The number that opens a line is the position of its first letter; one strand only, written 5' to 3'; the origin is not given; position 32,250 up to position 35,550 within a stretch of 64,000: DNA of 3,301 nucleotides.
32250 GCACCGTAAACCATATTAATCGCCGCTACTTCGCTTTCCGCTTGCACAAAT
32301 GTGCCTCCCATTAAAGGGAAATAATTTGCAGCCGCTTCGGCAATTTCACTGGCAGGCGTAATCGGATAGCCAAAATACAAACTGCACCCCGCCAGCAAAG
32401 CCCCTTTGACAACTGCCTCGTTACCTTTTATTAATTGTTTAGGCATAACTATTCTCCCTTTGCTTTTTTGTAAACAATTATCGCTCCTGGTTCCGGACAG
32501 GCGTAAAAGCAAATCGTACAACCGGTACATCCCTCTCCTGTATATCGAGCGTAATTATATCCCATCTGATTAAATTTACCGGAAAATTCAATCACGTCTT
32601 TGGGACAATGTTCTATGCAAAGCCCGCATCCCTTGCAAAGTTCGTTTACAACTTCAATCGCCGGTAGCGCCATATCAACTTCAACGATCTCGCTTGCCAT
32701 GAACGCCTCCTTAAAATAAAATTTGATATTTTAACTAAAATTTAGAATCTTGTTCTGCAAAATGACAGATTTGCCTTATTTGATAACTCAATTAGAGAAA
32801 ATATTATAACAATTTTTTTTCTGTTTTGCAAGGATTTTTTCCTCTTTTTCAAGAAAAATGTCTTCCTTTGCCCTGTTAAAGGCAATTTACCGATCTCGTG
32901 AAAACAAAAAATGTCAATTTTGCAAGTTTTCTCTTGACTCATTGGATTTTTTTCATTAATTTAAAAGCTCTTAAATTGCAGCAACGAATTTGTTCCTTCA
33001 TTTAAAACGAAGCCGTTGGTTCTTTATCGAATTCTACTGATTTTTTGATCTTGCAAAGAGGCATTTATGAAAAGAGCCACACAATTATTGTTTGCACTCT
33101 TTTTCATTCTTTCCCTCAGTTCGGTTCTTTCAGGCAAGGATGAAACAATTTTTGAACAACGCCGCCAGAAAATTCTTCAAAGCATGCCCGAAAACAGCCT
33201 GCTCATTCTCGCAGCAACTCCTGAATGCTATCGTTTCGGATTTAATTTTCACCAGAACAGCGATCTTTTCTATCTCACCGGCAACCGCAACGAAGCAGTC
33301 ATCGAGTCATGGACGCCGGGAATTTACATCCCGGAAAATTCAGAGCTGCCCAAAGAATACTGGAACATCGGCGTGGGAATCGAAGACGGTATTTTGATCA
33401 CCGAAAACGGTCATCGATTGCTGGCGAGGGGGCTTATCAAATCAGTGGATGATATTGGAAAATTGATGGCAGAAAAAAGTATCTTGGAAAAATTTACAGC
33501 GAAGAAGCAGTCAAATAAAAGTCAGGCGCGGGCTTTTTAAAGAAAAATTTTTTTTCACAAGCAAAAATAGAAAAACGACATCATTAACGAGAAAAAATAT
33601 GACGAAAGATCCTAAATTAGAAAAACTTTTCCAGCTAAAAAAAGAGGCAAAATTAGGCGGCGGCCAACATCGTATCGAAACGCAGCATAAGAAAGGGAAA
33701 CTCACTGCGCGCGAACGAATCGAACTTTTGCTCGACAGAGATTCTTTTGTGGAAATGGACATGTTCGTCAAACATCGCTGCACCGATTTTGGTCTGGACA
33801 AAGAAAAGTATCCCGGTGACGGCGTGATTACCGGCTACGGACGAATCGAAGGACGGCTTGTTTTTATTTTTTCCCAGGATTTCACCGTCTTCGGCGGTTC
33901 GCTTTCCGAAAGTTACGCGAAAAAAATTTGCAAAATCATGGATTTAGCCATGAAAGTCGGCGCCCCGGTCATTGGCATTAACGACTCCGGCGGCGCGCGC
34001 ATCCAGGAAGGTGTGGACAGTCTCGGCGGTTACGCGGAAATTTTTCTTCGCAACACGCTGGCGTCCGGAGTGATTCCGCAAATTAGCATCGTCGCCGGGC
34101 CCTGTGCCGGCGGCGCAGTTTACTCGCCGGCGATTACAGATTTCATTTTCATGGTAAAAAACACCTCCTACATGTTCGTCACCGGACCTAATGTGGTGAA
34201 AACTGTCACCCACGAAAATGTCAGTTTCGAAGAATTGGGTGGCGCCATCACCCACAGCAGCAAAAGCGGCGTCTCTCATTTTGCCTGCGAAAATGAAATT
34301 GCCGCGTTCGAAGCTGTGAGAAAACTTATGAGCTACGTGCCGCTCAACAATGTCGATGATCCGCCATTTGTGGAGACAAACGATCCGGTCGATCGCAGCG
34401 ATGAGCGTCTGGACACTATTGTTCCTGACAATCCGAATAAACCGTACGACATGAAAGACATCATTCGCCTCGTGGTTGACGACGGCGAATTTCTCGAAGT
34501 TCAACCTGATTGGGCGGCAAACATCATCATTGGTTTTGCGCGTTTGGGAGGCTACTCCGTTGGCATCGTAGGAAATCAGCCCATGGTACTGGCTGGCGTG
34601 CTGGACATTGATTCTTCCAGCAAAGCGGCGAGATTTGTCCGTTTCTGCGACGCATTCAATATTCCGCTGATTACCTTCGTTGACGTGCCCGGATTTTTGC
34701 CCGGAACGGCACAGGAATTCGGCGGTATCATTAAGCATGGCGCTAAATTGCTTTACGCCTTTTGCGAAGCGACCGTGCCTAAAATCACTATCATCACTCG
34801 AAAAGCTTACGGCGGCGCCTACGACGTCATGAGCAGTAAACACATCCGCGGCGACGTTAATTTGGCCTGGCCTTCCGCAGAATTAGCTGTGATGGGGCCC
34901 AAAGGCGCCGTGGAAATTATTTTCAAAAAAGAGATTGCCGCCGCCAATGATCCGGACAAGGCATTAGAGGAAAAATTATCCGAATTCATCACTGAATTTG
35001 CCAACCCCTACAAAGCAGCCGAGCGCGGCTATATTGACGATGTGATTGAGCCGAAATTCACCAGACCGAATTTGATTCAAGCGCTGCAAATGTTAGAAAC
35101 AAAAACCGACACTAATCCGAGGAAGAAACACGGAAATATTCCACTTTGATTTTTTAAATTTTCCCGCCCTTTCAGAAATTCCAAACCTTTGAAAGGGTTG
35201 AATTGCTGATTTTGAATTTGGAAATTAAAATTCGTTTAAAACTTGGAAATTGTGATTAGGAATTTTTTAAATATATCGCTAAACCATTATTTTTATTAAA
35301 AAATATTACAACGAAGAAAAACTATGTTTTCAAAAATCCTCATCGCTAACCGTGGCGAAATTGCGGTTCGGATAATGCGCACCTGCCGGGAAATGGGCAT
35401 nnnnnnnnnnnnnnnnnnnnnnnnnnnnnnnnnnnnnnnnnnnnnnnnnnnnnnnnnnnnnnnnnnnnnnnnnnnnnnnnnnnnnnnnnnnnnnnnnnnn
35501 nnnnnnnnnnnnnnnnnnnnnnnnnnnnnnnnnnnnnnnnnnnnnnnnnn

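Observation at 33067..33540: In-frame internally deleted aminopeptidase P (PepP) remnant with an acquired signal peptide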

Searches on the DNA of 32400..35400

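Call 43: search_rna_families(source=window, start=32400, end=35400, threshold=evalue, max_evalue=1)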
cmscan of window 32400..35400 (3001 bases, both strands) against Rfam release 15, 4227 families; matches with E-value up to 1: 0.
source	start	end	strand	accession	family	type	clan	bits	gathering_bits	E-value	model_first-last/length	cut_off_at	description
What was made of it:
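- Tried and rejected: (7) Rfam scan of 32400-35400 for a riboswitch or leader in the conserved intergenic region found no match (call 43).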
